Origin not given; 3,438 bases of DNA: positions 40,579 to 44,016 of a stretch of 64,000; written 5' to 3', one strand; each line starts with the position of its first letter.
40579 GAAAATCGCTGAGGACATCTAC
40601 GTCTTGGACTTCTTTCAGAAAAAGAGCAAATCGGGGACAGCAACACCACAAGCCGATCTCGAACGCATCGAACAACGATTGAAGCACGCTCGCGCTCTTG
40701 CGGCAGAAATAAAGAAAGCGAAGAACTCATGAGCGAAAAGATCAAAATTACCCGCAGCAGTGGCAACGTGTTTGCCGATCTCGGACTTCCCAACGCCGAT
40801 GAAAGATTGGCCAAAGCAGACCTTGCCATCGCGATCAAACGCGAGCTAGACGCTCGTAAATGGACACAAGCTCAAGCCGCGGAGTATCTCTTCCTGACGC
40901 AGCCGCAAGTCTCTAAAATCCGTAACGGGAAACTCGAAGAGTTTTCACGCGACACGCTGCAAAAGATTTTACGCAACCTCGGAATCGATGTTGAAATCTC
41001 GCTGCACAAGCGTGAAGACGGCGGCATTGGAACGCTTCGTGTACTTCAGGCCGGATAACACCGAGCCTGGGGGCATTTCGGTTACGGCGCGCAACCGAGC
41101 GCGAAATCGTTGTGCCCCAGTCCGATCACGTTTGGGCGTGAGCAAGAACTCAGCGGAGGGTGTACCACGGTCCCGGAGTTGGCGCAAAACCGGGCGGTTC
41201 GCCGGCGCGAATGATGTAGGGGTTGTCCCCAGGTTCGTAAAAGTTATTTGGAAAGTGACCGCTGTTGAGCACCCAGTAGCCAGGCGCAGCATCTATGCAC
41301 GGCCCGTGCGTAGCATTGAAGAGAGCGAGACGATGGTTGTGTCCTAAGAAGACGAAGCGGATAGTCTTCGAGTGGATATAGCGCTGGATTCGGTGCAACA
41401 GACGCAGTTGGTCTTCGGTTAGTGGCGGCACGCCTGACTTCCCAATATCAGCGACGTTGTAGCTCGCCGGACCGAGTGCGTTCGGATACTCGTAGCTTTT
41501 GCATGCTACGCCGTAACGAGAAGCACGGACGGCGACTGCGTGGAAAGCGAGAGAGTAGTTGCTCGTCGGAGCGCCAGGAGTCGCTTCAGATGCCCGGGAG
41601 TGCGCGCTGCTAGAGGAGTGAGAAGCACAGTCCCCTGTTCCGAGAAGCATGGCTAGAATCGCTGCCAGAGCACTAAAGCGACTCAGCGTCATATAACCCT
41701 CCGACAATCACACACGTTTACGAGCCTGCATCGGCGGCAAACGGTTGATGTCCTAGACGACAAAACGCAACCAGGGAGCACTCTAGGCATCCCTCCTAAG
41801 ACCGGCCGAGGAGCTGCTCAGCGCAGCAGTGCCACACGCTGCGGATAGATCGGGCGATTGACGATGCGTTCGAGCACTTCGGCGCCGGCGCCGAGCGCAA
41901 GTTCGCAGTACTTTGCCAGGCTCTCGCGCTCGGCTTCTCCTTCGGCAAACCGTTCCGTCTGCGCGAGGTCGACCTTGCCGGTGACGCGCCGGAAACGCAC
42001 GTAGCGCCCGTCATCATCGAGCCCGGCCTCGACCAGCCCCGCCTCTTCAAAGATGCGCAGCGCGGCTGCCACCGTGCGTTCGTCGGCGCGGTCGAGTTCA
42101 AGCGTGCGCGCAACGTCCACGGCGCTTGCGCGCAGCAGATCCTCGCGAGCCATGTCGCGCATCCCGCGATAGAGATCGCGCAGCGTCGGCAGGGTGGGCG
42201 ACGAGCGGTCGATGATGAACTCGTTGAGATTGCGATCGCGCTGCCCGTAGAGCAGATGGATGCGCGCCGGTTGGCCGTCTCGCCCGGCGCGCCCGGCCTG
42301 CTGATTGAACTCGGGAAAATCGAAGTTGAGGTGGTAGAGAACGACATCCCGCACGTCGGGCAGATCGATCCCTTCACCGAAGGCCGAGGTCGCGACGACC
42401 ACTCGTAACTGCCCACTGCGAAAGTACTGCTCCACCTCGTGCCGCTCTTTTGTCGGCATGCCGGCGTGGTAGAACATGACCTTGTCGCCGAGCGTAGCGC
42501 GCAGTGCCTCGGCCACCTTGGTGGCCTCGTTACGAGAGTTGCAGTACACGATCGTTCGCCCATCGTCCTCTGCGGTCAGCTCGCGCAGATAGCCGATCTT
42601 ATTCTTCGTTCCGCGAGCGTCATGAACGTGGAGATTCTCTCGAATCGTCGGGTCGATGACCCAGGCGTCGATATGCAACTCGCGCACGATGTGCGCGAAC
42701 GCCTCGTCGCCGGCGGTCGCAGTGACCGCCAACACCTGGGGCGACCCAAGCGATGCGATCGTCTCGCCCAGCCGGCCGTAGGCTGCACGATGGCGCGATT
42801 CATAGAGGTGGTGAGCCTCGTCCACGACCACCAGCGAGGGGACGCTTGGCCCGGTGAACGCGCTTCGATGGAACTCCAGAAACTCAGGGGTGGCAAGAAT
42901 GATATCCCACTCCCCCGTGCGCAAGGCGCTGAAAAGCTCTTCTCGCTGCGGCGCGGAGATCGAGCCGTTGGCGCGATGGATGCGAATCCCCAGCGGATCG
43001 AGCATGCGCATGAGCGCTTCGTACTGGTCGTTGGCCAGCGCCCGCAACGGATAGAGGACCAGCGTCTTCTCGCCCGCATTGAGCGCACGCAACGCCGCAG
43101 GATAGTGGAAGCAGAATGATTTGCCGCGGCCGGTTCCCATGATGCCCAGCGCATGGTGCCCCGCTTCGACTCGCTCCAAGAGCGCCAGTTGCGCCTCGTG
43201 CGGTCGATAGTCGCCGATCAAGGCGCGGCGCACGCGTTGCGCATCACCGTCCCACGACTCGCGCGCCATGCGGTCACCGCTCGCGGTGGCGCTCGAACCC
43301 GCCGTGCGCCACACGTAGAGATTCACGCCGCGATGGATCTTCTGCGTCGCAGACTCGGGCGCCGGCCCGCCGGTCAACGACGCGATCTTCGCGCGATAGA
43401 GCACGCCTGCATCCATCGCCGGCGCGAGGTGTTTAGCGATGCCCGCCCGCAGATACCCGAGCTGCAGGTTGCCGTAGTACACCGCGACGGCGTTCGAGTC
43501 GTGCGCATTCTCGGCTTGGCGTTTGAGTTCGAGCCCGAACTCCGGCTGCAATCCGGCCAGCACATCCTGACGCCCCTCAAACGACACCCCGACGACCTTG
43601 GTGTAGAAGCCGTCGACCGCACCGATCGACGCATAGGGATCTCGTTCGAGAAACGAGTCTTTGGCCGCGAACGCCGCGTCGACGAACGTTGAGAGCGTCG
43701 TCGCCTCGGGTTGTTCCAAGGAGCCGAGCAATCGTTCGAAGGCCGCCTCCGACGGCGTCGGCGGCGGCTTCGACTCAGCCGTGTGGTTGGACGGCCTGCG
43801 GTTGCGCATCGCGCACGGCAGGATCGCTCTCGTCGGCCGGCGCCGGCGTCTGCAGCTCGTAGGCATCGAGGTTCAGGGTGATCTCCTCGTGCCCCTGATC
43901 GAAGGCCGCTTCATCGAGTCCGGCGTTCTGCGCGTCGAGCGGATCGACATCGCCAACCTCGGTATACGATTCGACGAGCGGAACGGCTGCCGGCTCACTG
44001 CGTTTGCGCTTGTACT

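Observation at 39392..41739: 680-bp direct repeats encoding paralogous secreted proteins bracket a Gp49-like/XRE toxin-antitoxin module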

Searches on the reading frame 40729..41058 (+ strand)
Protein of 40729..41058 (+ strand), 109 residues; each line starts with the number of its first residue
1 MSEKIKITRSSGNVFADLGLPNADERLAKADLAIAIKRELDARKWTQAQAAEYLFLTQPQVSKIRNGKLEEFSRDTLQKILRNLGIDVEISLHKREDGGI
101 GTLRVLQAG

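Call 5: search_protein_families(library=pfam, proteins=[window:40729-41058:+], max_evalue=0.01)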
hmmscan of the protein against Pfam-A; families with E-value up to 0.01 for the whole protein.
window:40729-41058:+ (109 aa): 5 families
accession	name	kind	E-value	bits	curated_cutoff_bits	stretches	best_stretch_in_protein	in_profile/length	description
PF13744.12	HTH_37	-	3.5e-23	81.6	27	1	14-91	1-78/80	Helix-turn-helix domain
PF01381.28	HTH_3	-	2.6e-08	34.2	23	1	36-89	1-53/55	Helix-turn-helix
PF13443.12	HTH_26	-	1.4e-06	28.9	22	1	36-88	2-54/63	Cro/C1-type HTH DNA-binding domain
PF12844.13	HTH_19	-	0.0024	18.2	30.2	1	36-87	4-54/64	Helix-turn-helix domain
PF13560.12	HTH_31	-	0.0097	16.6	27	0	41-88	11-58/64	Helix-turn-helix domain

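Call 6: search_protein_families(library=ncbifam, proteins=[window:40729-41058:+], max_evalue=0.01)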
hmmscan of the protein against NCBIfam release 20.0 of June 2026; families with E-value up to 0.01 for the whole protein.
window:40729-41058:+ (109 aa): 1 family
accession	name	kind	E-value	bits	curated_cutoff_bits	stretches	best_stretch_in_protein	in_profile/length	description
TIGR03070.1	couple_hipB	subfamily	0.0054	16.6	71.65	1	31-87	2-57/58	type II toxin-antitoxin system Y4mF family antitoxin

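Call 19: search_protein_families(library=phrogs, proteins=[window:40729-41058:+], max_evalue=0.1)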
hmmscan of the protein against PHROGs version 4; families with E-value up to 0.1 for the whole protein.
window:40729-41058:+ (109 aa): 17 families
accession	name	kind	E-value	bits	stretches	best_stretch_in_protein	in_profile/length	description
phrog_2339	-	DNA, RNA and nucleotide metabolism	4e-16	59.8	1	12-97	6-91/98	HTH DNA binding protein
phrog_3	-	transcription regulation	2.9e-07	31.6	1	34-89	91-141/430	transcriptional repressor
phrog_1373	-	transcription regulation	1.3e-06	29.5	1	32-97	64-128/166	transcriptional regulator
phrog_18318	-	DNA, RNA and nucleotide metabolism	2.6e-06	28.5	1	28-97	30-99/108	HTH DNA binding protein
phrog_8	-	transcription regulation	2.6e-06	28.1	1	34-89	161-213/346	transcriptional regulator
phrog_8522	-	DNA, RNA and nucleotide metabolism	1.1e-05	26.8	1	29-91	5-66/71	HTH DNA binding protein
phrog_21517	-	unknown function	7.2e-05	23.7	1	9-30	13-34/60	-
phrog_7126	-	DNA, RNA and nucleotide metabolism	0.00021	22.2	1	36-96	24-82/120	HTH DNA binding protein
phrog_8994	-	unknown function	0.00056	20.8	1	29-97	3-71/74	-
phrog_6831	-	transcription regulation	0.0025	18.8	1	40-80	14-54/68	transcriptional regulator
phrog_2439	-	transcription regulation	0.0043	17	1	36-92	12-67/367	transcriptional regulator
phrog_4583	-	transcription regulation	0.0046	18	1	30-88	9-66/81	transcriptional repressor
phrog_38027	-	transcription regulation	0.0065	17.5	1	45-87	82-123/143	transcriptional repressor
phrog_296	-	integration and excision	0.0082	15.9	1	29-79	225-278/626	DNA transposition protein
phrog_7241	-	transcription regulation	0.0088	17.1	1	41-88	71-117/122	transcriptional regulator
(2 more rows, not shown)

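Call 20: search_protein_families(library=padloc, proteins=[window:40729-41058:+], max_evalue=0.01)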
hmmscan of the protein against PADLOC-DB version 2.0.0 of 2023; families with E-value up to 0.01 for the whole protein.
window:40729-41058:+ (109 aa): 1 family
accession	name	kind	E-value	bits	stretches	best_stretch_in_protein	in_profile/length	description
PDLC02926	HTH_VI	-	0.00036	18.7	1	41-90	11-59/92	-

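Call 51: search_solved_structures(query=window:40729-41058:+, max_evalue=0.01)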
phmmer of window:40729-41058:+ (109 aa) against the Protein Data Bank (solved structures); distinct sequences matched with E-value up to 0.01: 3.
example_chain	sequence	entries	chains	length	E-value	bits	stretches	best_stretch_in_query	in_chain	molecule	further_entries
2o38_A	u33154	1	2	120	1.8e-19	73.2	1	5-97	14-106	Hypothetical protein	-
2a6c_A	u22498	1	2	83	2.8e-07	34.1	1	29-92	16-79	Helix-turn-helix motif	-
7ewc_A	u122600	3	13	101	0.0056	20.3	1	38-93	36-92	Putative antitoxin HigA2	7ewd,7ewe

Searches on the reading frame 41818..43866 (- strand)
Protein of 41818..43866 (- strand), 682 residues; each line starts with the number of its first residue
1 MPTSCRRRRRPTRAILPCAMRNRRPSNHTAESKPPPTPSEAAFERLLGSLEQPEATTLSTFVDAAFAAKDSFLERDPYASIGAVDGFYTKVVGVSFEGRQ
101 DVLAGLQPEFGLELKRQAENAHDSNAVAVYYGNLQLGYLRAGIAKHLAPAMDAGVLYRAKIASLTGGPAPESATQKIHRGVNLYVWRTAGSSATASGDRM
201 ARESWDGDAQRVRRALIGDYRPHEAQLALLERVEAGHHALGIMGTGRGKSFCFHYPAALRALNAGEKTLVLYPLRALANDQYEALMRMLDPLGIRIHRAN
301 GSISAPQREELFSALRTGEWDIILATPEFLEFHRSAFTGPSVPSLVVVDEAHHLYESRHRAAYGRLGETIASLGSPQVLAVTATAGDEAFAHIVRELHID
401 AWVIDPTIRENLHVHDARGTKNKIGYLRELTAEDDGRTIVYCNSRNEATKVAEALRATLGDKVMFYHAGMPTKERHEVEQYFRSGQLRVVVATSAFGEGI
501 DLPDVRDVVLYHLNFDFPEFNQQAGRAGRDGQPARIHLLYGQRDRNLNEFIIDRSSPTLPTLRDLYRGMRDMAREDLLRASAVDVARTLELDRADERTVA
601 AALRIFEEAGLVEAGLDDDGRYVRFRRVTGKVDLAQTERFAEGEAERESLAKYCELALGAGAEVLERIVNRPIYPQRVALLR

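Call 5: search_protein_families(library=pfam, proteins=[window:41818-43866:-], max_evalue=0.01)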
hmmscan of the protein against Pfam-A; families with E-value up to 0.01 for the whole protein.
window:41818-43866:- (682 aa): 6 families
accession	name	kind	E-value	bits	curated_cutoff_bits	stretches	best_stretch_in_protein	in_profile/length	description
PF00271.37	Helicase_C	-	1.2e-29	103.2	23.5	2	423-531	2-110/110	Helicase conserved C-terminal domain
PF00270.35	DEAD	-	1.2e-23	84.1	26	1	225-387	3-162/167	DEAD/DEAH box helicase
PF08797.16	HIRAN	-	8e-10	38.9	24.7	1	87-156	4-71/96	HIRAN domain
PF04851.21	ResIII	-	1.7e-07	31.7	22.5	1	228-384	14-161/164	Type III restriction enzyme, res subunit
PF22590.2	Cas3-like_C_2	-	2.3e-05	25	27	1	436-530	3-104/106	CRISPR-associated nuclease/helicase Cas3, C-terminal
PF13307.12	Helicase_C_2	-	3.8e-05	24.2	25.3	1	429-515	3-93/170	Helicase C-terminal domain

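Call 6: search_protein_families(library=ncbifam, proteins=[window:41818-43866:-], max_evalue=0.01)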
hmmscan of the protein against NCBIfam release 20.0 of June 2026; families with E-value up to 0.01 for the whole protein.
window:41818-43866:- (682 aa): 50 families (the best 25 are shown)
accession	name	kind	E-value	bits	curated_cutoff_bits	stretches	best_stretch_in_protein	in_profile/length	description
TIGR01389.1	recQ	equivalog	9.5e-62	209.2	640.2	1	223-558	15-346/591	DNA helicase RecQ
TIGR00614.1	recQ_fam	subfamily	6.6e-54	183.4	219.8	1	224-553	14-343/470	RecQ family ATP-dependent DNA helicase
NF008279.0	PRK11057.1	equivalog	2.1e-43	148.6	1015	1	208-545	12-345/608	ATP-dependent DNA helicase RecQ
NF041063.1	DpdF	equivalog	8.8e-31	107.3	550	1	243-548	165-490/813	protein DpdF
TIGR04121.1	DEXH_lig_assoc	equivalog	3.1e-26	91.4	850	1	219-539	11-356/804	ligase-associated DNA damage response DEXH box helicase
TIGR03817.1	DECH_helic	hypoth_equivalog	1.6e-22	79.6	874.1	1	215-553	30-394/742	helicase/secretion neighborhood putative DEAH-box helicase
NF010337.0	PRK13766.1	equivalog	4.5e-20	71.4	610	2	428-542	359-479/781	Hef nuclease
NF001308.0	PRK00254.1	equivalog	1.5e-18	66.4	1216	2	437-511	272-350/720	ATP-dependent DNA helicase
NF008394.0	PRK11192.1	equivalog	6.9e-18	64.7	507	1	221-532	25-343/441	ATP-dependent RNA helicase SrmB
TIGR00643.1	recG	equivalog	1e-17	64.1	659.4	1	256-542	275-565/629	ATP-dependent DNA helicase RecG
NF008164.0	PRK10917.1-2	equivalog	1.8e-16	59.6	785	2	451-542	510-602/704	ATP-dependent DNA helicase RecG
NF002654.0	PRK02362.1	equivalog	3.2e-16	58.8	887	2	445-530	288-382/739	ATP-dependent DNA helicase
NF008166.0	PRK10917.1-4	equivalog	1.1e-15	56.8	864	2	257-355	317-411/705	ATP-dependent DNA helicase RecG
NF002251.0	PRK01172.1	equivalog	4.2e-15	55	891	2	445-531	270-364/674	ATP-dependent DNA helicase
NF008170.0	PRK10917.2-4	equivalog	9.7e-15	53.5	975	2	257-384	441-557/826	ATP-dependent DNA helicase RecG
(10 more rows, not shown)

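Call 12: find_related_loci(query=window:41818-43866:-, collection=genome_contigs, flank=10000)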
Query window:41818-43866:- (682 aa) in genome_contigs; peptide patterns used: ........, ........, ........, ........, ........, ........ (x = any residue, [..] = any of these).
173 stretches matched a pattern; 15 encode a relative of the query (tblastn E <= 1e-3); 15 distinct loci.
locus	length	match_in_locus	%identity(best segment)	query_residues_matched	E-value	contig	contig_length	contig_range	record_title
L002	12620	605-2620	63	23-682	0e+0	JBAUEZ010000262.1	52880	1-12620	MAG: Candidatus Aquilonibacter sp. isolate MFD10821_ilm_asm_bin13 k127_309274, whole genome shotgun sequence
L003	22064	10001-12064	59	3-682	0e+0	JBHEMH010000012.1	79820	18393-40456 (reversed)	MAG: Candidatus Baltobacteraceae bacterium isolate S3_bin.13.strict S3_NODE_12, whole genome shotgun sequence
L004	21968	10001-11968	62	34-680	0e+0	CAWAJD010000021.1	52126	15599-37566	MAG: Candidatus Eremiobacteraeota bacterium isolate MFD02472.bin.2.26 genome assembly, contig: contig_138739, whole geno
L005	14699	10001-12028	60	17-678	0e+0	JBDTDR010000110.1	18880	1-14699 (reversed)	MAG: Candidatus Tumulicola sp. isolate cluster2_bin.184 k127_2239824, whole genome shotgun sequence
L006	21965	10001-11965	61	34-682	0e+0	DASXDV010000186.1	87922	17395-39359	MAG TPA_asm: Candidatus Tumulicola sp. isolate SMAG_U5095 k141_1805977, whole genome shotgun sequence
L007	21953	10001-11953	62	39-682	0e+0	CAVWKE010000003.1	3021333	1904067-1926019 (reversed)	MAG: Candidatus Eremiobacteraeota bacterium isolate MFD05513.bin.1.5 genome assembly, contig: contig_3436, whole genome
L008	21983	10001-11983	61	24-678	0e+0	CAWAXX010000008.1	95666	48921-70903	MAG: Candidatus Eremiobacteraeota bacterium isolate MFD05841.bin.3.297 genome assembly, contig: contig_126453, whole gen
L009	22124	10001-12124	58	2-678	0e+0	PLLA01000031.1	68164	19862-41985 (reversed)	MAG: Vulcanimicrobiota bacterium isolate palsa_1529 73.20120800_P1D.16_contig_958, whole genome shotgun sequence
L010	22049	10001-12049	54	34-682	0e+0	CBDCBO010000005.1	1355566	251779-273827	MAG: Candidatus Velthaea sp. isolate 2ea73118-61e7-4ed0-8597-0790c153c079 genome assembly, contig: contig_5, whole genom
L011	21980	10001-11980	61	34-680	0e+0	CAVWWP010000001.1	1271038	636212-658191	MAG: Candidatus Eremiobacteraeota bacterium isolate MFD09286.bin.1.55 genome assembly, contig: contig_17461, whole genom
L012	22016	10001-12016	57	34-682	0e+0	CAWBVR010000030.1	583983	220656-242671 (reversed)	MAG: Candidatus Eremiobacteraeota bacterium isolate MFD04580.bin.2.72 genome assembly, contig: contig_3617, whole genome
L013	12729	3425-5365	57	33-682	0e+0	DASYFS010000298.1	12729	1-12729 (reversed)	MAG TPA_asm: Candidatus Elarobacter sp. isolate SMAG_U5021 k141_2772144, whole genome shotgun sequence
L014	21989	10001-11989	60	10-682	1e-178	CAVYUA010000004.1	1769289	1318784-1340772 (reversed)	MAG: Candidatus Eremiobacteraeota bacterium isolate MFD09671.bin.2.148 genome assembly, contig: contig_46846, whole geno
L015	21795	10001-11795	48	90-682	3e-102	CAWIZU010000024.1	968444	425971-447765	MAG: Candidatus Eremiobacteraeota bacterium isolate MFD06092.bin.2.74 genome assembly, contig: contig_83189, whole genom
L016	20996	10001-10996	28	236-561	1e-13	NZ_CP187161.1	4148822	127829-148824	Methylocystis parvus strain M6-2022 chromosome, complete genome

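Call 20: search_protein_families(library=padloc, proteins=[window:41818-43866:-], max_evalue=0.01)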
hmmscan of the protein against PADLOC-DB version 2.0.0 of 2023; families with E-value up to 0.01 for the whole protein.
window:41818-43866:- (682 aa): 77 families (the best 25 are shown)
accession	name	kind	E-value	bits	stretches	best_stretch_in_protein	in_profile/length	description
PDLC02864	DpdF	-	1.3e-67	227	1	217-608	18-390/610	DpdF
PDLC02870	DpdF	-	2.5e-58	195.9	1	220-552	14-342/534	DpdF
PDLC03928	PsyrT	-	2.8e-54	182.5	1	220-572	20-377/689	-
PDLC02861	DpdF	-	1.2e-50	170.4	1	218-546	25-349/611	DpdF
PDLC02865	DpdF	-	8.3e-39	131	1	207-566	745-1106/1499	DpdF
PDLC02859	DpdF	-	2e-29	100.5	1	216-533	95-418/545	DpdF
PDLC01089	C3a193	-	1.1e-28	98.1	1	244-569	275-621/983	poss. alt. Cas3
PDLC02863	DpdF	-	6.4e-27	92.5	1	419-623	35-231/488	DpdF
PDLC02855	DpdF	-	1.2e-22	78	1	244-543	165-482/825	DpdF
PDLC02858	DpdF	-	1.9e-21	74.2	1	218-541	150-475/504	DpdF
PDLC02503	BrxHI|BrxHII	-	7.1e-21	72.2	1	226-538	29-351/698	BrxHI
PDLC02872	DpdF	-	6.8e-20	69.2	1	235-551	174-516/859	DpdF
PDLC03960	SngC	-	1.3e-19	68.5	1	236-553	40-385/720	-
PDLC02707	PbeA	-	2.4e-17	60.8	1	420-526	505-613/672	PbeA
PDLC02857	DpdF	-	4.5e-17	59.4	2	462-559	455-554/911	DpdF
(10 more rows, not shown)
